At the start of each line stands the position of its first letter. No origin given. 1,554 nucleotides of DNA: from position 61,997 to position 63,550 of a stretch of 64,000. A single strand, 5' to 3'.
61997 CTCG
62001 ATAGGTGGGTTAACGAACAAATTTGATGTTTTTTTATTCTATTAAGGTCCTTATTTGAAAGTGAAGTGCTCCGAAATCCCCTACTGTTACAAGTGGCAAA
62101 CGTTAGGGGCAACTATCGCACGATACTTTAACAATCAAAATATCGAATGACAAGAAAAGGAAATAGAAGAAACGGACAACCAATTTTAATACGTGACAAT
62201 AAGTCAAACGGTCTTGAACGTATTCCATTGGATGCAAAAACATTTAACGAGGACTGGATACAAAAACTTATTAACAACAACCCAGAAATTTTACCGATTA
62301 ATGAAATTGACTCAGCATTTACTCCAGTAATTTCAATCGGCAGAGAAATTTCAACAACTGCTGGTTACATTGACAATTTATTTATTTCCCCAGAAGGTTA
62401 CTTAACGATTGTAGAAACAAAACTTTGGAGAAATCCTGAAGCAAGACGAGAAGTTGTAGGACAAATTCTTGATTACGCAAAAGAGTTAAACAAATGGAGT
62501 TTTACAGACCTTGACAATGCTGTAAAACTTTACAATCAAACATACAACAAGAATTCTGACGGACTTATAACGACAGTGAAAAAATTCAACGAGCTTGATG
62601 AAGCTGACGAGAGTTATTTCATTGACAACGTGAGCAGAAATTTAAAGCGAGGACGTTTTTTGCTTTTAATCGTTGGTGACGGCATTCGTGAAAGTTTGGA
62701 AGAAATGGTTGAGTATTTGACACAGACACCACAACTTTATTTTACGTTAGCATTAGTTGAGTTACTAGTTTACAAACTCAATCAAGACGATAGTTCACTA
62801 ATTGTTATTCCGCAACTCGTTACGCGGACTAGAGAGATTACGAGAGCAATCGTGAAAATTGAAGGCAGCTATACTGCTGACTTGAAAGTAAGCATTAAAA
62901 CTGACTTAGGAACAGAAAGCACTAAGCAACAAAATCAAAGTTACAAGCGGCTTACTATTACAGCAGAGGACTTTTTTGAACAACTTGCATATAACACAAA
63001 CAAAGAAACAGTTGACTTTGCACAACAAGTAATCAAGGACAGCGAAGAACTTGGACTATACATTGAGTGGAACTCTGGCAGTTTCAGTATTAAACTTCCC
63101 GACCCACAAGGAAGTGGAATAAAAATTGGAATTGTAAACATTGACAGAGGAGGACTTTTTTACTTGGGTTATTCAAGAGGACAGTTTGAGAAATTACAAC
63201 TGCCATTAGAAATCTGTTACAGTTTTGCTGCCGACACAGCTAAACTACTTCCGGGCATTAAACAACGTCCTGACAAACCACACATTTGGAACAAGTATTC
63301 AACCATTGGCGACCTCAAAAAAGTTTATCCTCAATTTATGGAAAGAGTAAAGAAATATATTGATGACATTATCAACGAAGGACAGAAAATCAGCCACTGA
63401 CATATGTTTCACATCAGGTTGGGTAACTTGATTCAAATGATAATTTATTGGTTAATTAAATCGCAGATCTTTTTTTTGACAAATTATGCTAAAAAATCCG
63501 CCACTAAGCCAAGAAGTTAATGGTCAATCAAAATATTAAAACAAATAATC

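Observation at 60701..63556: Foreign-looking two-gene cassette: a HARE-HTH/PD-(D/E)xK protein plus a RecB-like nuclease-domain protein. Candidate uncharacterised defence system.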

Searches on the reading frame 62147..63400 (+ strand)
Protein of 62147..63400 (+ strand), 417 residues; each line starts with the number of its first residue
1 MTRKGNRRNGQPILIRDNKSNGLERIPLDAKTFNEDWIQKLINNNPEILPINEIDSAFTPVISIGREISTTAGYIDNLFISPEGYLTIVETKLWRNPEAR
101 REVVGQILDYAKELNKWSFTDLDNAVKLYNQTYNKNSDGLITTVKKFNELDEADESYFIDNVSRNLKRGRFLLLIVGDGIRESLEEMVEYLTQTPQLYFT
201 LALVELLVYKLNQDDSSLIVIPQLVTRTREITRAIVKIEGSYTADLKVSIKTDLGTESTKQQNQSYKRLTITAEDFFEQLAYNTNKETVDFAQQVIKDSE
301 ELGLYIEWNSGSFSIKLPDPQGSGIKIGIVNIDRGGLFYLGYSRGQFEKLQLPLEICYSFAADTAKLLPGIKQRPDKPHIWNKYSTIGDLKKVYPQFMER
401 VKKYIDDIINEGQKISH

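Call 3: search_protein_families(library=pfam, proteins=[window:62147-63400:+], max_evalue=1)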
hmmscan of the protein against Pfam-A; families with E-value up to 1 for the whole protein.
window:62147-63400:+ (417 aa): 0 families

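Call 4: search_protein_families(library=padloc, proteins=[window:62147-63400:+], max_evalue=1)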
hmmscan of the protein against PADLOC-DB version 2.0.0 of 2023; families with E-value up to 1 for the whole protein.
window:62147-63400:+ (417 aa): 2 families
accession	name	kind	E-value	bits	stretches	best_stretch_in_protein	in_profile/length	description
PDLC04916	PDC-S11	-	2.7e-12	44.4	1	33-197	23-160/358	-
PDLC04915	PDC-S11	-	8.2e-06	23.3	1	38-162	30-145/379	-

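Call 5: search_protein_families(library=ncbifam, proteins=[window:62147-63400:+], max_evalue=1)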
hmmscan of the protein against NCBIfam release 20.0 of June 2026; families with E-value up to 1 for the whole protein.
window:62147-63400:+ (417 aa): 2 families
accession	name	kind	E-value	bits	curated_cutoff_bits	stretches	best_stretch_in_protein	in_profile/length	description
NF003270.0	PRK04247.1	equivalog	0.04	13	216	1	34-115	129-199/250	endonuclease NucS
NF040501.1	resist_ArsN2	equivalog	0.096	12.3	125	1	252-287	71-106/133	arsenic resistance N-acetyltransferase ArsN2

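Call 9: find_homologous_proteins(query=window:62147-63400:+)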
Query window:62147-63400:+ (417 aa): 4220 proteins with E <= 0.001 among 8000 candidates; the best 120 are listed.
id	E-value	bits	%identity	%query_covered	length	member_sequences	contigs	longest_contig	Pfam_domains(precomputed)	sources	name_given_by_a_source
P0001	5.5e-275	929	100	100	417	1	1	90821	-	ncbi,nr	ncbi:MAG: hypothetical protein N2319_03210 [Candidatus Kapabacteria bacterium]|nr:hypothetical prote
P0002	6.5e-253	857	92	100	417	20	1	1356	-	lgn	-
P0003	3.8e-232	788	83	100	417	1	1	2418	-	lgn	-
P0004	3.0e-226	769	81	100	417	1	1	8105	-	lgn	-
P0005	1.4e-218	744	77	100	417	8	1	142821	-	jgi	jgi:hypothetical protein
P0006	1.4e-217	740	79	100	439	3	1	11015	-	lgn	-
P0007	8.9e-214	728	76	100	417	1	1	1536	-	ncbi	-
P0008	1.7e-213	727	76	100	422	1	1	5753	-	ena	-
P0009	6.2e-212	722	77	100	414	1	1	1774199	-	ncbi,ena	-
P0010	7.1e-210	715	77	98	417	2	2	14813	-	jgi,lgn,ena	-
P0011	4.8e-207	706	75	100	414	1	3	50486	-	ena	-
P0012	6.0e-207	705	75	98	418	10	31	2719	-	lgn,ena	-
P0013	4.2e-205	699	73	99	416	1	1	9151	-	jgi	jgi:hypothetical protein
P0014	4.7e-204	696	75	98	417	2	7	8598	-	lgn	-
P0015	5.2e-203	692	73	98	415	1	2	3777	-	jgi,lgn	jgi:hypothetical protein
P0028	5.5e-189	646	70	99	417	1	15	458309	-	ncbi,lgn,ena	-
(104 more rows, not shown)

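Call 12: find_related_loci(query=window:62147-63400:+, collection=genome_contigs, flank=8000)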
Query window:62147-63400:+ (417 aa) in genome_contigs; peptide patterns used: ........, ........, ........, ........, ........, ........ (x = any residue, [..] = any of these).
103 stretches matched a pattern; 5 encode a relative of the query (tblastn E <= 1e-3); 5 distinct loci.
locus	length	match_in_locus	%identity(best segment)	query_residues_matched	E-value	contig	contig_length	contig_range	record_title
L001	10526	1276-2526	92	1-417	0e+0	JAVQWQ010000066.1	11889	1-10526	MAG: Chitinophagales bacterium isolate SKYGB_h_bin9 NODE_66_length_11889_cov_2.587877, whole genome shotgun sequence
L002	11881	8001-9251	85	1-417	0e+0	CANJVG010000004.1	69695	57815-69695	MAG: Bacteroidetes bacterium isolate RH-23may17-913 genome assembly, contig: RH-23may17-C2705, whole genome shotgun sequ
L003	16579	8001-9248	77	1-416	0e+0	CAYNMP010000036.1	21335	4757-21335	MAG TPA_asm: uncultured Chitinophagaceae bacterium isolate SRP199154_co2_124 genome assembly, contig: NODE_1463_length_2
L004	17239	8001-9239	77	1-416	0e+0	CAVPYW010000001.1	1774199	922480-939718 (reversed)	MAG: uncultured Chitinophagaceae bacterium isolate MFD01916.bin.1.71 genome assembly, contig: contig_1623, whole genome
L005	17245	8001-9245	66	1-416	0e+0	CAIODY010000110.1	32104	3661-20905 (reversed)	uncultured bacterium isolate Umea3p1_bin-1165 genome assembly, contig: bin-1165:110/134, whole genome shotgun sequence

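Call 16: find_encoding_contigs(protein=P0001, flank=10000, max_places=3)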
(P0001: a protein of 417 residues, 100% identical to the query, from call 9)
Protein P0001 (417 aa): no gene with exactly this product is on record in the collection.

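Call 21: search_solved_structures(query=window:62147-63400:+, max_evalue=10, show_alignments=2)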
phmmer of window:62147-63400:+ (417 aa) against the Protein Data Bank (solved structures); distinct sequences matched with E-value up to 10: 3.
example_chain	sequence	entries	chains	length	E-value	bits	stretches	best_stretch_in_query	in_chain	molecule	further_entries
9hkr_A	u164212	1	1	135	0.093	14.8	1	147-207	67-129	Sperm-associated antigen 1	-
2gag_A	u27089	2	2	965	0.54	12.3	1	90-202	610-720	heterotetrameric sarcosine oxidase alpha-subunit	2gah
1vrq_A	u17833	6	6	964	1.2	11.2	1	92-203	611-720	Sarcosine oxidase alpha subunit | Subunit alpha of sarcosine oxidase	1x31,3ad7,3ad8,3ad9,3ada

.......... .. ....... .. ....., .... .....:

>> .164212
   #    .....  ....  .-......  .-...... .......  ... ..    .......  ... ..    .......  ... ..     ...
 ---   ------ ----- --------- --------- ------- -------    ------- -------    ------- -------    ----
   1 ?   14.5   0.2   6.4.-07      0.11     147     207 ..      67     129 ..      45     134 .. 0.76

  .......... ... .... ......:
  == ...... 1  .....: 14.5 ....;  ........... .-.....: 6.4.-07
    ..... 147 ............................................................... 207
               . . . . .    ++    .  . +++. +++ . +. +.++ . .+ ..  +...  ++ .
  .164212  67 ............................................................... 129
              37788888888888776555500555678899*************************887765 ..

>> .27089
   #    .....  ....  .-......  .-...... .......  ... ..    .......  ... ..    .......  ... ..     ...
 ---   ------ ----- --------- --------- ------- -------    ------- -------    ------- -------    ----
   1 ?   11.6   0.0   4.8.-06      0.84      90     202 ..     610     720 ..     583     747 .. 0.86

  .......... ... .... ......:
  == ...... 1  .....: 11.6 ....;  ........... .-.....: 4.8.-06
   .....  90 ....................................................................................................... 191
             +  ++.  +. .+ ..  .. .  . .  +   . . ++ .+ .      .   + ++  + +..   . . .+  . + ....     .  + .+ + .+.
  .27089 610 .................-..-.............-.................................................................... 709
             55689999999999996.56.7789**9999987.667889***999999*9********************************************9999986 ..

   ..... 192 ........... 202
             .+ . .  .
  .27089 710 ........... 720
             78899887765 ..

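Call 31: find_related_loci(query=A1, collection=metagenome_contigs, flank=6000)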
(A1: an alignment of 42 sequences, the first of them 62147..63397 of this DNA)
Query A1 (417 aa) in metagenome_contigs; peptide patterns used: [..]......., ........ (x = any residue, [..] = any of these).
600 stretches matched a pattern (row limit reached: there are more); 523 encode a relative of the query (tblastn E <= 1e-3); the best 80 are kept; 80 distinct loci.
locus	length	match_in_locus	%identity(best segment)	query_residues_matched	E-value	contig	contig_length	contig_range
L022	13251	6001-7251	85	1-417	0e+0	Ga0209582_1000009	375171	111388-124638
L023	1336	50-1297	71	1-416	0e+0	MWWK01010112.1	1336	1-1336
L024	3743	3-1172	69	24-414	0e+0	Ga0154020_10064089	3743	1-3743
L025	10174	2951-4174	64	1-409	0e+0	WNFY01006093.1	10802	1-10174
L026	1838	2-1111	66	39-408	0e+0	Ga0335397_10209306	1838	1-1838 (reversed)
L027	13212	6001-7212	56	1-408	1e-152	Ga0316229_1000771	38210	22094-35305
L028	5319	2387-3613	54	1-414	9e-143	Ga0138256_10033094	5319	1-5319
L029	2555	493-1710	54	1-411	6e-148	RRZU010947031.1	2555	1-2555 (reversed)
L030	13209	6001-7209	50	1-416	1e-131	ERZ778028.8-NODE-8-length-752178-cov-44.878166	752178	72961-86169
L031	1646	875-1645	71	1-257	1e-134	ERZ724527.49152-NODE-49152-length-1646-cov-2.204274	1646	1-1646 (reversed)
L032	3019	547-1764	45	1-408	2e-127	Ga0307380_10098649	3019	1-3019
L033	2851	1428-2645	46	1-408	1e-126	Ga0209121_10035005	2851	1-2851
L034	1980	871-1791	63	106-416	2e-128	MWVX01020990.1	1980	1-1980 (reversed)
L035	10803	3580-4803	47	1-415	2e-120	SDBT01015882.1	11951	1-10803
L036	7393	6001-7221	46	1-417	2e-120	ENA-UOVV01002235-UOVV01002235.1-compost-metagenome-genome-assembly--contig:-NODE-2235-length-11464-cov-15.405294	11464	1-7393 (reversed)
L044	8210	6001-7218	44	1-408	6e-114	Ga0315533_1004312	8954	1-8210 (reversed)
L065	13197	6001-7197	44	1-408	4e-101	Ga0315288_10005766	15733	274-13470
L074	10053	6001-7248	37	5-414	2e-86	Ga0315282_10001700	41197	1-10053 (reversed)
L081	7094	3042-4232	37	5-413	4e-81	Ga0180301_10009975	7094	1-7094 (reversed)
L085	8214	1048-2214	36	7-408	2e-78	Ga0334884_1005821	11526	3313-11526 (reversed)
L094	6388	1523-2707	34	7-411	4e-76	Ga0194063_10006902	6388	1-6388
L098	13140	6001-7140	36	17-408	8e-75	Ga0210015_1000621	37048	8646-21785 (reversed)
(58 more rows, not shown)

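Call 36: predict_structure(alignment_id=A1)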
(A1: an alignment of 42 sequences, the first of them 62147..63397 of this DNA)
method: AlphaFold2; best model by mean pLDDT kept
length: 417 residues; sequences in the alignment: 42
mean_pLDDT: 79.2   pTM: 0.54
mean pLDDT of the five models: 79.2, 77.5, 77.5, 76.9, 74.8
residues with pLDDT >= 90: 146; 70-90: 177; 50-70: 48; < 50: 46
segments of 3 or more residues with pLDDT < 50: 1-9, 230-240, 245-269
pLDDT, mean of each block of 10 residues (from residue 1): 37 79 73 79 89 81 90 91 92 70 83 91 94 92 87 85 88 83 63 65 84 76 70 40 45 29 32 79 90 95 87 87 84 90 84 93 95 90 92 96 94 78
secondary structure, 60 per line:
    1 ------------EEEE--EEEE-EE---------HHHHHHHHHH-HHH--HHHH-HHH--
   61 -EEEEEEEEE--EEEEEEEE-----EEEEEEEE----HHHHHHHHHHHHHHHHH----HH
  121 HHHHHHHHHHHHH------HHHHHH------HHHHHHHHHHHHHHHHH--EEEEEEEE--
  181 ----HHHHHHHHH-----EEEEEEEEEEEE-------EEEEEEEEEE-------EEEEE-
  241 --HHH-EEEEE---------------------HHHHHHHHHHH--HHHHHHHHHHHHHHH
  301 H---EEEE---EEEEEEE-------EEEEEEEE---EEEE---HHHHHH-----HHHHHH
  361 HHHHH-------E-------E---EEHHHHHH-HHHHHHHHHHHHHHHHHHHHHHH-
elements in order: E13-16 E19-22 H35-44 H51-54 E62-70 E73-80 E86-93 H98-114 H119-133 H140-145 H152-168 E171-178 H185-193 E199-210 E218-227 E235-239 E247-251 H273-283 H286-301 E305-308 E312-318 E326-333 E337-340 H344-349 H355-365 H387-392 H394-416

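Call 38: search_protein_families(library=pfam, alignment_id=A2, max_evalue=0.001)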
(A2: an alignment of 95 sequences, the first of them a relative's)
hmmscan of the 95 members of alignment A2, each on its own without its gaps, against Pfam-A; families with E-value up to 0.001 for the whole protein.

A. member 1, L001:43-696:- (217 aa): 2 families
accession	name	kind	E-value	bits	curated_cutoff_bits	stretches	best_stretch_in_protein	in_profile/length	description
PF18911.6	PKD_4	-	1.1e-11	45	27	1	60-99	34-73/85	PKD domain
PF00801.26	PKD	-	1.2e-09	38.5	23.5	1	46-102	15-73/80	PKD domain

B. families by the number of members that match (of 95 scanned): 87 families (the first 25 are shown)
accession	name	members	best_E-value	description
PF02384.22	N6_Mtase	5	7.2e-67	N-6 DNA Methylase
PF13482.12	RNase_H_2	4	1.9e-40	RNase_H superfamily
PF07669.17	Eco57I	4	3.5e-39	Eco57I restriction-modification methylase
PF20473.4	MmeI_Mtase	3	3.4e-14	MmeI, DNA-methyltransferase domain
PF12950.13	TaqI_C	3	6.7e-13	TaqI-like C-terminal specificity domain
PF01170.24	UPF0020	3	2.9e-08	RMKL-like, methyltransferase domain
PF00589.27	Phage_integrase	2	3.6e-40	Phage integrase family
PF04055.27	Radical_SAM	2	1.4e-22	Radical SAM superfamily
PF07508.19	Recombinase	2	9e-22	Recombinase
PF18962.6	Por_Secre_tail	2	1.6e-15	Secretion system C-terminal sorting domain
PF02732.21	ERCC4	2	1.4e-12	ERCC4 domain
PF13495.12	Phage_int_SAM_4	2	1.2e-11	Phage integrase, N-terminal SAM-like domain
PF04313.20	HSDR_N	2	4.1e-10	Type I restriction enzyme R protein N terminus (HSDR_N)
PF13401.12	AAA_22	2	1.2e-05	AAA domain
PF02899.23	Phage_int_SAM_1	2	1.5e-05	Phage integrase, N-terminal SAM-like domain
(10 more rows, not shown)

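Call 48: search_dna_similar(query=window:62147-63397:+, collection=plasmids, mode=protein, max_rows=15)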
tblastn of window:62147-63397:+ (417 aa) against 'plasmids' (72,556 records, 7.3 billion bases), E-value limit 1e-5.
Records with a match: 26; places in all: 27; records where one place covers at least 80% of the query: 0.
Best place of each record, by identity: <60% 26.
By first word of the organism name: Rhodococcus 15; Burkholderia 2; Sphingobium 2; Bosea 1; Rhizobium 1; Paraburkholderia 1; Frondihabitans 1; Lichenicola 1; Candidatus 1; Sinorhizobium 1.
By predicted mobility (MOB-suite, as given by PLSDB): non-mobilizable 16; mobilizable 7; conjugative 3.
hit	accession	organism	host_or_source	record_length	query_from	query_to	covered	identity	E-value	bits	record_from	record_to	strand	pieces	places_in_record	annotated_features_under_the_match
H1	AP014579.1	Burkholderia sp. RPE67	Riptortus pedestris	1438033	3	334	80%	36.7%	2e-47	181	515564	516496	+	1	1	putative membrane protein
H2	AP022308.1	Burkholderia sp. SFA1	-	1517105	3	334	80%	36.1%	2e-46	178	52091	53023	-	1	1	hypothetical protein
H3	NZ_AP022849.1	Bosea sp. ANAM02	Callyspongia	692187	6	323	76%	35.8%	1e-42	167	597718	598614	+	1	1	hypothetical protein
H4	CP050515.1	Rhizobium leguminosarum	Trifolium repens,cell culture,root ...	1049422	6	323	76%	35.0%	8e-44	171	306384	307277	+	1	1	hypothetical protein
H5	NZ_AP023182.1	Paraburkholderia sp. PGU19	Physopelta gutta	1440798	12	242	55%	42.6%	2e-42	167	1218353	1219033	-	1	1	record has no annotation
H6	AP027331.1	Sphingobium sp. TomTYG65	-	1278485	55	275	53%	36.4%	7e-33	138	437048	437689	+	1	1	hypothetical protein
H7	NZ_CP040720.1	Rhodococcus pyridinivorans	prokaryote,Quinoline-degrading ...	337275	1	193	46%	33.7%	1e-11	74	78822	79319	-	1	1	hypothetical protein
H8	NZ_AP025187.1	Rhodococcus sp. RDE2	-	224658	1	193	46%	32.6%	1e-10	71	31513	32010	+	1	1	hypothetical protein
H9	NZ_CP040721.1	Rhodococcus pyridinivorans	prokaryote,Quinoline-degrading ...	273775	1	193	46%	32.1%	2e-10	71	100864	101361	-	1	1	hypothetical protein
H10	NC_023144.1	Rhodococcus pyridinivorans SB3094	-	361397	1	193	46%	32.1%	3e-10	70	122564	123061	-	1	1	hypothetical protein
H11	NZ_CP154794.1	Rhodococcus aetherivorans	pure culture,soil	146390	13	191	43%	32.8%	9e-9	65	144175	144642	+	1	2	hypothetical protein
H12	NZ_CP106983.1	Rhodococcus aetherivorans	cell culture,soil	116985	12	191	43%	32.1%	8e-12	75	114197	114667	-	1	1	hypothetical protein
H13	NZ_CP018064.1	Rhodococcus sp. 2G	cell culture,soil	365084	13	193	43%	31.9%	7e-10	69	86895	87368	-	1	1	hypothetical protein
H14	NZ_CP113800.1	Rhodococcus pyridinivorans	sediment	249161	13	193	43%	31.9%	1e-9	68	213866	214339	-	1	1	hypothetical protein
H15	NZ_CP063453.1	Rhodococcus pyridinivorans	oil-polluted soil,Libyan oil-polluted ...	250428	13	193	43%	31.3%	1e-9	68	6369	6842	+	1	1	hypothetical protein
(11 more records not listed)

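Call 55: search_dna_similar(query=window:62147-63397:+, collection=phages, mode=protein, max_rows=10)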
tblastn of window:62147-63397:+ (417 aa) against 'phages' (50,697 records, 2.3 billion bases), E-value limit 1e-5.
No match.

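Call 61: search_protein_families(library=pfam, alignment_id=A4, max_evalue=0.001)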
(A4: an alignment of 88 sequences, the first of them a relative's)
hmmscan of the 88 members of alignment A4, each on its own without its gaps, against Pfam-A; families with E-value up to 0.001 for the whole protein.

A. member 1, L001:2835-3182:+ (116 aa): 0 families

B. families by the number of members that match (of 88 scanned): 80 families (the first 25 are shown)
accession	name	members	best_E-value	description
PF00535.33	Glycos_transf_2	3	3e-27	Glycosyl transferase family 2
PF00012.26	HSP70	2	4.6e-274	Hsp70 protein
PF00206.25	Lyase_1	2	1.5e-110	Lyase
PF10021.15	PARG_cat_microb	2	1.5e-37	Microbial-type PARG, catalytic domain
PF03235.19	GmrSD_N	2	5.1e-36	GmrSD restriction endonuclease, N-terminal domain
PF24839.1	DUF7718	2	2e-35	Domain of unknown function (DUF7718)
PF14088.11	DUF4268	2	2.1e-30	Domain of unknown function (DUF4268)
PF07510.16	GmrSD_C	2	3.5e-25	GmrSD restriction endonucleases, C-terminal domain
PF05656.20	DUF805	2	1.2e-08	Protein of unknown function (DUF805)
PF10111.15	Glyco_tranf_2_2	2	2.5e-08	Glycosyltransferase like family 2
PF20720.3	nSTAND3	2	8.9e-08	Novel STAND NTPase 3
PF05028.20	PARG_cat_C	2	0.00092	Poly (ADP-ribose) glycohydrolase (PARG), Macro domain fold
PF20796.3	PDDEXK_13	1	2.1e-78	PD-(D/E)XK nuclease superfamily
PF00145.23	DNA_methylase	1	1.8e-65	C-5 cytosine-specific DNA methylase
PF07859.19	Abhydrolase_3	1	9.5e-57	alpha/beta hydrolase fold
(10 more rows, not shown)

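Call 66: search_solved_structures(query=A1, max_evalue=10, show_alignments=3)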
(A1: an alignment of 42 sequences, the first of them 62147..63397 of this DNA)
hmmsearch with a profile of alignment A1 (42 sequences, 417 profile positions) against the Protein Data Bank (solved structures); distinct sequences matched with E-value up to 10: 0.

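Call 74: find_encoding_contigs(protein=P0005, flank=7000, max_places=2)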
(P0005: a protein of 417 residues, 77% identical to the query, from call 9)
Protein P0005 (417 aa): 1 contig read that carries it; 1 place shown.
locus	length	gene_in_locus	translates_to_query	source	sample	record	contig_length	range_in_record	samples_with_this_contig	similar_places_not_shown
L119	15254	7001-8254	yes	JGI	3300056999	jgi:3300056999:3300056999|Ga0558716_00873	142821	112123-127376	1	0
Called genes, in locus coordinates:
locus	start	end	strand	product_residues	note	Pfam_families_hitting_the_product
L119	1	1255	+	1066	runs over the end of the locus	PF20473:MmeI_Mtase, PF07669:Eco57I, PF02384:N6_Mtase (weak), PF12950:TaqI_C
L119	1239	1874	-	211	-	PF12950:TaqI_C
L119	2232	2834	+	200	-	PF00239:Resolvase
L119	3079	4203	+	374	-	-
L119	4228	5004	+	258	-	-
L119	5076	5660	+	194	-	-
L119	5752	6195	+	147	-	-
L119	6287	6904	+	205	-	PF10544:T5orf172, PF13455:MUG113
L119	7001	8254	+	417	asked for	-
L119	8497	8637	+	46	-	-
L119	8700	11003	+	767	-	PF13439:Glyco_transf_4, PF13579:Glyco_trans_4_4 (faint), PF20706:GT4-conflict (weak), PF00534:Glycos_transf_1, PF13692:Glyco_trans_1_4, PF04055:Radical_SAM, PF13186:SPASM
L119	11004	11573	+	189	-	PF00300:His_Phos_1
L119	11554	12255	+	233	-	PF14903:WG_beta_rep (faint)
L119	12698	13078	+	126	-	PF13518:HTH_28 (weak)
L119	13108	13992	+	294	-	PF00665:rve, PF13683:rve_3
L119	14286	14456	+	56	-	-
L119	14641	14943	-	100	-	PF01541:GIY-YIG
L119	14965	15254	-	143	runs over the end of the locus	-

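Call 75: find_encoding_contigs(protein=P0028, flank=7000, max_places=3)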
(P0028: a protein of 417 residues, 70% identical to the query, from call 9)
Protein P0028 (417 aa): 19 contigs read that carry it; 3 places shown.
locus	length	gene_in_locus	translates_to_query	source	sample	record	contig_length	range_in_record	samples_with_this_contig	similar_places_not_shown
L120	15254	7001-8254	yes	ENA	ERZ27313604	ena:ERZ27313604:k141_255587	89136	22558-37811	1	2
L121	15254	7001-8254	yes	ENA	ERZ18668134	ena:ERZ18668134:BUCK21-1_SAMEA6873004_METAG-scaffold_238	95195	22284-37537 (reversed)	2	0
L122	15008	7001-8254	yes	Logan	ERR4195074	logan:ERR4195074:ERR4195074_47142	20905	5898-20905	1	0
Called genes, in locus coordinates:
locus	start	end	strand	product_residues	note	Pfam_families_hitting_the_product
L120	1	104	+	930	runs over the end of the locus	PF00005:ABC_tran (faint), PF02463:SMC_N (faint), PF13191:AAA_16 (faint), PF13555:AAA_29 (faint), PF20703:nSTAND1 (faint), PF01443:Viral_helicase1 (faint), PF17760:UvrA_inter, PF17755:UvrA_DNA-bind, +3 more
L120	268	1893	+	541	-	PF13620:CarboxypepD_reg, PF13715:CarbopepD_reg_2 (weak), PF22904:NOMO1-like_2nd (faint), PF17210:SdrD_B (faint)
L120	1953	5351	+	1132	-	-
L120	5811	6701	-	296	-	PF01663:Phosphodiest, PF01676:Metalloenzyme, PF00884:Sulfatase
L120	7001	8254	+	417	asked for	-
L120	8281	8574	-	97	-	PF04023:FeoA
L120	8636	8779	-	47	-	-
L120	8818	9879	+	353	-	PF04101:Glyco_tran_28_C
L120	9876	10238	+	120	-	PF01219:DAGK_prokar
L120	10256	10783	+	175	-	PF13302:Acetyltransf_3, PF13420:Acetyltransf_4, PF00583:Acetyltransf_1, PF13673:Acetyltransf_10, PF13508:Acetyltransf_7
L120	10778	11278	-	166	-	PF05163:DinB, PF12867:DinB_2 (weak)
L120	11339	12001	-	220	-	PF01252:Peptidase_A8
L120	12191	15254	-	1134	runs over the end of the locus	PF00133:tRNA-synt_1, PF09334:tRNA-synt_1g (weak), PF08264:Anticodon_1, PF19302:DUF5915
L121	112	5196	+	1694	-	-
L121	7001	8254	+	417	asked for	-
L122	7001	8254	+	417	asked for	-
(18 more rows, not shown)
